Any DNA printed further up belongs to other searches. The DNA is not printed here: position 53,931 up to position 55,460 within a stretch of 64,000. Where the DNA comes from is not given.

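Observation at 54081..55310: Orphan C5 cytosine methyltransferase under the repeated promoter (anti-restriction candidate)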

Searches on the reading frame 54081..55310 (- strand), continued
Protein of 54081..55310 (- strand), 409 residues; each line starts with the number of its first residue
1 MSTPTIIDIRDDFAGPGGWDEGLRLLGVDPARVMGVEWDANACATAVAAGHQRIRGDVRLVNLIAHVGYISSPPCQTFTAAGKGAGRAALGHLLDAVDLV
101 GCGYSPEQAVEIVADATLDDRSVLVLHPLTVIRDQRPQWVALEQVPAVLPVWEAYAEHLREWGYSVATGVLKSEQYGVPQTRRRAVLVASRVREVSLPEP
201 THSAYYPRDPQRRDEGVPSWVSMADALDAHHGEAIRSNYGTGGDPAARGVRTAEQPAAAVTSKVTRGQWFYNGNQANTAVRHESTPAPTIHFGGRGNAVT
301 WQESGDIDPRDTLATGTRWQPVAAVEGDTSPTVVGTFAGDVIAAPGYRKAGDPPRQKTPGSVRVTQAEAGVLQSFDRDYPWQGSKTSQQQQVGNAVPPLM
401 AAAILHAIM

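Call 23: find_encoding_contigs(protein=P0011, flank=6000, max_places=2)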
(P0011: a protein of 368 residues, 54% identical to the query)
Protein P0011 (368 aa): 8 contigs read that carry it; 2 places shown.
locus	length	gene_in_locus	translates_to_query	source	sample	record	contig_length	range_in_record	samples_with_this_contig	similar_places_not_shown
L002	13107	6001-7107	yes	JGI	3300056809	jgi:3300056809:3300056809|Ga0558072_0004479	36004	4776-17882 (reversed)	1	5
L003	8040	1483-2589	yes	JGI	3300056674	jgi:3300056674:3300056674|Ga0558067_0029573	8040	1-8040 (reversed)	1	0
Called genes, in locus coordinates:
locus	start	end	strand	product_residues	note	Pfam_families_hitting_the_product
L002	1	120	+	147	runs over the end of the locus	PF26948:DUF8296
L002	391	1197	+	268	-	PF12705:PDDEXK_1, PF01930:Cas_Cas4 (weak)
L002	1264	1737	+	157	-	PF25690:Phage_gp49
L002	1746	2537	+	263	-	PF13481:AAA_25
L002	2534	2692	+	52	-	-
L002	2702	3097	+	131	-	-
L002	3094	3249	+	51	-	-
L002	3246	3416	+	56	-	-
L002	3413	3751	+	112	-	-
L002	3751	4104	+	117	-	-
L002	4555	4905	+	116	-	PF01807:Zn_ribbon_DnaG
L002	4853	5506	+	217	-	PF13155:Toprim_2 (weak), PF13362:Toprim_3 (weak)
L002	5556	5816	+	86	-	-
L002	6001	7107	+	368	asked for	PF00145:DNA_methylase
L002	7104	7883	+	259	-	PF00149:Metallophos (weak)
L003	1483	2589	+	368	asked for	PF00145:DNA_methylase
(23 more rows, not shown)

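Call 24: find_encoding_contigs(protein=P0030, flank=6000, max_places=2)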
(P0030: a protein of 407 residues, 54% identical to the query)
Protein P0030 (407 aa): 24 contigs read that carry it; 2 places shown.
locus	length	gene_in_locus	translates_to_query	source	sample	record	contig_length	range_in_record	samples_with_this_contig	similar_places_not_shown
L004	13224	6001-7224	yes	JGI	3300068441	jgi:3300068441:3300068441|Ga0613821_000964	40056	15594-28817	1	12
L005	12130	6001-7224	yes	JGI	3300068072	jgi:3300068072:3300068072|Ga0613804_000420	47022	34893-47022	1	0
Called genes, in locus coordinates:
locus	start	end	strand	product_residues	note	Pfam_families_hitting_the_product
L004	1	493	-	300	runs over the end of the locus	-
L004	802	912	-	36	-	-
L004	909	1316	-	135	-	-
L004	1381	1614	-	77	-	-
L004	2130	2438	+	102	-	-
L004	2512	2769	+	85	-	-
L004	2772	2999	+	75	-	-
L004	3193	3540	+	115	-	-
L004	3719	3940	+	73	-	-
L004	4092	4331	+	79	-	-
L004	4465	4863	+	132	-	-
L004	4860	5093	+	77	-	-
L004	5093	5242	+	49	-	-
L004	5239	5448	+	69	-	-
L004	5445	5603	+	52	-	-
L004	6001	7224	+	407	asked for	PF00145:DNA_methylase (weak)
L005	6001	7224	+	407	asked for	PF00145:DNA_methylase (weak)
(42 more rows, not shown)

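Call 25: find_encoding_contigs(protein=P0061, flank=6000, max_places=2)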
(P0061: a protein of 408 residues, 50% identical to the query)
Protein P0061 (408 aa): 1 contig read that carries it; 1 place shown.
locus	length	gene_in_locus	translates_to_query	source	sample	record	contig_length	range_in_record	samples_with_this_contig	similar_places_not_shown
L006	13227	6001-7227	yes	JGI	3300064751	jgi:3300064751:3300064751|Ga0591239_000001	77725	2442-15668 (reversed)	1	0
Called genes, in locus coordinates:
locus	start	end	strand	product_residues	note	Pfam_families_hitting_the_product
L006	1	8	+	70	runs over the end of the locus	-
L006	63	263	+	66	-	-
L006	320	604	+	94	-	-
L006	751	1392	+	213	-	PF23872:DUF7227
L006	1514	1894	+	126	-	-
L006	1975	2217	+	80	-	-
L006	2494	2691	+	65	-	PF15777:Anti-TRAP, PF23733:GRXCR1-2_C (faint)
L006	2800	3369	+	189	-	-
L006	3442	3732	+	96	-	-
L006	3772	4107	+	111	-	-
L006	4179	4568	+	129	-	-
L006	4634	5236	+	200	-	-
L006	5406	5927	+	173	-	PF24230:Phage_zn_bind_6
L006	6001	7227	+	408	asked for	PF00145:DNA_methylase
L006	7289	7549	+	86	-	-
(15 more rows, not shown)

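Call 29: search_protein_families(library=padloc, proteins=[window:54081-55310:-], max_evalue=0.01)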
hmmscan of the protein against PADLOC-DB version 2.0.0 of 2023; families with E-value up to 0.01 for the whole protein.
window:54081-55310:- (409 aa): 45 families (the best 25 are shown)
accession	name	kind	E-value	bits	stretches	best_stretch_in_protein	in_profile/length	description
PDLC03374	MTase_II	-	7.5e-44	148.4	2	8-276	18-327/448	Type II methyltransferase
PDLC03378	MTase_II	-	2.4e-34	117.2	2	9-208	5-185/344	Type II methyltransferase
PDLC03234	MTase_II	-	5.3e-33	112.8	2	8-206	9-191/375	Type II methyltransferase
PDLC00026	DruM2|DruM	-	2.3e-32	110.9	1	13-408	11-314/336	DNA cytosine methylase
PDLC00033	DruM2|DruM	-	2.8e-27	94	2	11-209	26-209/368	DNA cytosine methylase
PDLC03326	MTase_II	-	7.2e-26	89.3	2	11-227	9-211/412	Type II methyltransferase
PDLC03307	MTase_II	-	1.3e-23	81.8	3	350-408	306-365/382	Type II methyltransferase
PDLC03272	MTase_II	-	3.9e-23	80.3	2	119-408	159-386/407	Type II methyltransferase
PDLC03237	MTase_II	-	2.5e-19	66.7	2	11-214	798-990/1036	Type II methyltransferase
PDLC02656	DrmMII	-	4.1e-19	66.8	2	364-408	421-465/491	DrmMII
PDLC02649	DrmMII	-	7.3e-19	66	2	364-408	370-414/422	DrmMII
PDLC02648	DrmMII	-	9e-18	62.3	2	352-409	390-448/468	DrmMII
PDLC00027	DruM2|DruM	-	1.4e-16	58.8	2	97-204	72-188/361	DNA cytosine methylase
PDLC03232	MTase_II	-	4e-16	56.9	1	363-408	411-456/465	Type II methyltransferase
PDLC03270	MTase_II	-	9.9e-16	55.7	2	355-408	236-290/309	Type II methyltransferase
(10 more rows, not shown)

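Call 30: search_protein_families(library=ncbifam, proteins=[window:54081-55310:-], max_evalue=0.01)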
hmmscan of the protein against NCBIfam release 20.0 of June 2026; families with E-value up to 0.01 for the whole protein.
window:54081-55310:- (409 aa): 1 family
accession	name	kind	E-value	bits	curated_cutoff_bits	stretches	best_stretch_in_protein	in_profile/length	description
TIGR00675.1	dcm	superfamily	1.8e-23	83.7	100.65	1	13-407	5-328/329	DNA (cytosine-5-)-methyltransferase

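Call 37: find_related_loci(query=A2, collection=genome_contigs, flank=4000)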
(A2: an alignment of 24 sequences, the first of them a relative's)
Query A2 (409 aa) in genome_contigs; peptide patterns used: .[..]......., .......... (x = any residue, [..] = any of these).
600 stretches matched a pattern (row limit reached: there are more); 583 encode a relative of the query (tblastn E <= 1e-3); the best 80 are kept; 80 distinct loci.
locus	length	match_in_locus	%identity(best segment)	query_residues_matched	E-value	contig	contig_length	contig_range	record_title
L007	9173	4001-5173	43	1-407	1e-74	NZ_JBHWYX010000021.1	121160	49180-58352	Streptomyces sp. NPDC060184 NPDC060184_T2_B12.ctg-0021, whole genome shotgun sequence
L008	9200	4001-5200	43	8-409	2e-74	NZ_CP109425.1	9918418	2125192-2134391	Kribbella sp. NBC_01505 chromosome, complete genome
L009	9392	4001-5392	39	9-406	4e-73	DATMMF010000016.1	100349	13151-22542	MAG TPA_asm: Solirubrobacteraceae bacterium isolate SMAG_U12816 k141_1048620, whole genome shotgun sequence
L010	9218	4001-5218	41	11-396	4e-71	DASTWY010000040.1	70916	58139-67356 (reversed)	MAG TPA_asm: Baekduia sp. isolate SMAG_U2400 k141_171240, whole genome shotgun sequence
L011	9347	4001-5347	39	11-408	6e-71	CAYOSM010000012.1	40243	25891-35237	MAG TPA_asm: uncultured Bifidobacteriaceae bacterium isolate binchicken_co242_126 genome assembly, contig: NODE_1848_len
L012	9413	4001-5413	36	8-409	1e-69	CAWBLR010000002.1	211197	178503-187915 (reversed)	MAG: uncultured Solirubrobacterales bacterium isolate MFD04434.bin.2.131 genome assembly, contig: contig_10606, whole ge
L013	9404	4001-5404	36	8-406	3e-69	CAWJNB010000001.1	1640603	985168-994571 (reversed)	MAG: uncultured Solirubrobacterales bacterium isolate MFD02671.bin.2.100 genome assembly, contig: contig_15967, whole ge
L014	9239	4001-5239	41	1-409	3e-69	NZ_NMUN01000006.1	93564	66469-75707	Microbacterium sp. BR1 cont06, whole genome shotgun sequence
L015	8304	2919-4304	39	4-408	8e-69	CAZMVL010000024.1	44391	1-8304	MAG TPA_asm: uncultured Paraperlucidibaca sp. isolate SRP344714_co2_368 genome assembly, contig: NODE_1962_length_44391_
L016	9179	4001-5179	39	1-398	7e-68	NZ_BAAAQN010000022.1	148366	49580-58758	Catenulispora yoronensis strain JCM 16014 sequence022, whole genome shotgun sequence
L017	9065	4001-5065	40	9-409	2e-66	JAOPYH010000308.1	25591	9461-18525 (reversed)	MAG: Streptosporangiaceae bacterium isolate RYN_222 scaffold_1491010, whole genome shotgun sequence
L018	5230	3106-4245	38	9-409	1e-65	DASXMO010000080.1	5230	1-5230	MAG TPA_asm: Solirubrobacteraceae bacterium isolate SMAG_U5330 k141_2226282, whole genome shotgun sequence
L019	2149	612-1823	39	9-409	1e-65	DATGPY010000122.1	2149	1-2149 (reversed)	MAG TPA_asm: Acidimicrobiales bacterium isolate SMAG_U10409 k141_1026385, whole genome shotgun sequence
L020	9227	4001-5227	35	9-409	1e-63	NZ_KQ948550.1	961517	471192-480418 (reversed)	Streptomyces longwoodensis strain DSM 41677 PRJNA299227_s002, whole genome shotgun sequence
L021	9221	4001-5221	36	6-405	4e-63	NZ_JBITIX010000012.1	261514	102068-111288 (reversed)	Streptomyces luteogriseus strain NPDC050326 NPDC050326_56_B7.ctg-0012, whole genome shotgun sequence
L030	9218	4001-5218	36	9-405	6e-62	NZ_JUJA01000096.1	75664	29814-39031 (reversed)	Streptomyces kebangsaanensis strain SUK12 scaffold_96_75664nt, whole genome shotgun sequence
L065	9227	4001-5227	34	9-405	2e-59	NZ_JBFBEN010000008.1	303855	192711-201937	Streptomyces sp. NPDC093248 NPDC093248_173_C6.ctg-0008, whole genome shotgun sequence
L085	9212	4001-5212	34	7-405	1e-58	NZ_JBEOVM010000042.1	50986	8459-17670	Streptomyces sp. NPDC002790 NPDC002790_27_G11.ctg-0042, whole genome shotgun sequence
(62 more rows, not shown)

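Call 51: predict_structure(alignment_id=A3)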
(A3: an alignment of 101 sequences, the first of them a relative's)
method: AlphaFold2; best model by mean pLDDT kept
length: 409 residues; sequences in the alignment: 101
mean_pLDDT: 80.8   pTM: 0.77
mean pLDDT of the five models: 80.8, 78.9, 78.3, 76.1, 75.1
residues with pLDDT >= 90: 231; 70-90: 51; 50-70: 72; < 50: 55
segments of 3 or more residues with pLDDT < 50: 267-317, 328-330
pLDDT, mean of each block of 10 residues (from residue 1): 85 98 97 98 98 97 94 79 76 97 97 90 96 98 96 98 98 95 96 98 92 94 85 56 62 62 49 41 40 35 40 48 60 61 64 71 89 96 95 96 98
secondary structure, 60 per line:
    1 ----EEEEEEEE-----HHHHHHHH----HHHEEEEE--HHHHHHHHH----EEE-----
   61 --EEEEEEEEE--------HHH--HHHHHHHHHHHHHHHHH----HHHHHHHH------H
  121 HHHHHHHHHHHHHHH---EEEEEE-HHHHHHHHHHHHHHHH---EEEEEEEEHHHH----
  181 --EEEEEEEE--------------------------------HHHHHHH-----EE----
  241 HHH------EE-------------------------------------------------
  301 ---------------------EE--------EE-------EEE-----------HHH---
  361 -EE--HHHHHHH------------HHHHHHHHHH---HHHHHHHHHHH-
elements in order: E5-12 H18-25 E33-37 H40-48 E53-55 E63-71 H85-101 H106-113 H120-135 E139-144 H146-161 E165-172 H173-176 E183-190 H223-229 E341-343 H366-372 H385-394 H398-408

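Call 54: fold_search(model_id=the predicted structure, library=pdb)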
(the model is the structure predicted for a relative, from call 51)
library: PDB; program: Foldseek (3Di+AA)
matches with E <= 10: 1520; with E <= 0.001: 173
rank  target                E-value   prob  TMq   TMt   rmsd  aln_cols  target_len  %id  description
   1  7sfg_A                7.4e-14  1.00  0.49  0.26  13.0       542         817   16  Human DNMT1(729-1600) Bound to Zebularine-Containing 12mer dsDNA and Cofactor SAM (released 2022-03-30)
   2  9k2w_B                1.1e-13  1.00  0.52  0.22  16.1       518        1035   18  Cryo-EM structure of USP7:DNMT1 complex; closed conformation (released 2025-06-25)
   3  7xib_A                2.2e-13  1.00  0.48  0.25  18.2       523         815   18  Cryo-EM structure of human DNMT1 (aa:351-1616) in complex with ubiquitinated H3 and hemimethylated DNA analog (CXXC-di (released 2022-11-30)
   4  9k2x_B                2.2e-13  1.00  0.49  0.21  14.5       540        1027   18  Cryo-EM structure of USP7:DNMT1 complex; open conformation (released 2025-06-25)
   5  9v4o                  2.6e-13  1.00  0.50  0.20  11.5       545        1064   15  Cryo-EM structure of A. thaliana MET1 with bound SAH (released 2025-11-26)
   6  6x9i_A                3.3e-13  1.00  0.49  0.26  13.2       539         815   16  Human DNMT1(729-1600) Bound to Zebularine-Containing 12mer dsDNA (released 2021-07-07)
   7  9m5u_A                3.5e-13  1.00  0.50  0.27  12.4       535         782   15  Cryo-EM structure of Arabidopsis thaliana MET1 (aa:621-1534) in complex with hemimethylated DNA analog (released 2025-08-20)
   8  8xqc_A                3.8e-13  1.00  0.48  0.25  11.3       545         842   15  Cryo-EM structure of human DNMT1 (aa:351-1616) in complex with ubiquitinated PAF15 and hemimethylated DNA analog (released 2025-01-15)
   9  3av6                  3.8e-13  1.00  0.48  0.19  12.9       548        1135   16  Crystal structure of mouse DNA methyltransferase 1 with AdoMet (released 2011-05-04)
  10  6x9j_A                4.3e-13  1.00  0.49  0.25  11.1       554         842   15  Human DNMT1(729-1600) Bound to Zebularine-Containing 12mer dsDNA and Inhibitor GSK3830052 (released 2021-07-07)
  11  6x9k_A                4.5e-13  1.00  0.50  0.26  11.8       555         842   16  Human DNMT1(729-1600) Bound to Zebularine-Containing 12mer dsDNA and Inhibitor GSK3685032A (released 2021-07-07)
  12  9v36_A                4.5e-13  1.00  0.50  0.26  17.5       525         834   19  Human DNMT1 (aa 698-1616) bound to hemimethylated dsDNA and Inhibitor DMI26 (released 2026-03-18)
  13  6w8v_B                4.5e-13  1.00  0.48  0.25  11.6       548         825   16  Crystal structure of mouse DNMT1 in complex with ACG DNA (released 2020-07-08)
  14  4yoc_A                5.1e-13  1.00  0.50  0.24  12.4       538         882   16  Crystal Structure of human DNMT1 and USP7/HAUSP complex (released 2015-05-27)
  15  5gut                  5.8e-13  1.00  0.47  0.26  13.3       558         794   16  The crystal structure of mouse DNMT1 (731-1602) mutant - N1248A (released 2017-09-06)
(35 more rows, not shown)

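Call 57: find_related_loci(query=window:54081-55310:-, collection=viral_contigs, flank=6000)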
Query window:54081-55310:- (409 aa) in viral_contigs; peptide patterns used: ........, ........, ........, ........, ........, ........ (x = any residue, [..] = any of these).
10 stretches matched a pattern, but none encodes a relative of the query by tblastn (E <= 1e-3).
